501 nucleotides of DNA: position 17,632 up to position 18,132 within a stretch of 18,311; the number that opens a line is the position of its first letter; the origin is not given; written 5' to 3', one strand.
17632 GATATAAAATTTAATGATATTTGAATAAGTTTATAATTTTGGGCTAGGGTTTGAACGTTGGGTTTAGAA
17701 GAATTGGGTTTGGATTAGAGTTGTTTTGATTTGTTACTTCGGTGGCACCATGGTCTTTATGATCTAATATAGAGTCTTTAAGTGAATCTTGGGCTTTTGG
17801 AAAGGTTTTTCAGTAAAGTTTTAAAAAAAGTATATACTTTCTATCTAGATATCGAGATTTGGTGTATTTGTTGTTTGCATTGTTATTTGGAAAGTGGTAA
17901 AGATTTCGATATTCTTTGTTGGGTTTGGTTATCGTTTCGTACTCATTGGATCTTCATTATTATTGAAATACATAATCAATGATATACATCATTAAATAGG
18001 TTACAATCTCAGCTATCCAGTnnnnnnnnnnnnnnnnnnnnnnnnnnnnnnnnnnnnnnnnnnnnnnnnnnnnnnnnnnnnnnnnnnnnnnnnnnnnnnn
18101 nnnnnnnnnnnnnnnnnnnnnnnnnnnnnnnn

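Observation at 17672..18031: Relic telomere junction ~300 bp inside the present telomere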

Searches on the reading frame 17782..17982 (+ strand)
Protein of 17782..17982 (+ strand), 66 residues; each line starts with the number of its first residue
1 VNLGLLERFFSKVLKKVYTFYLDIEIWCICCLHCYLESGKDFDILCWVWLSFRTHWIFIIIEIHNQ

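Call 32: find_encoding_contigs(protein=window:17782-17982:+, flank=10000, max_places=10)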
Protein window:17782-17982:+ (66 aa): no gene with exactly this product is on record in the collection.
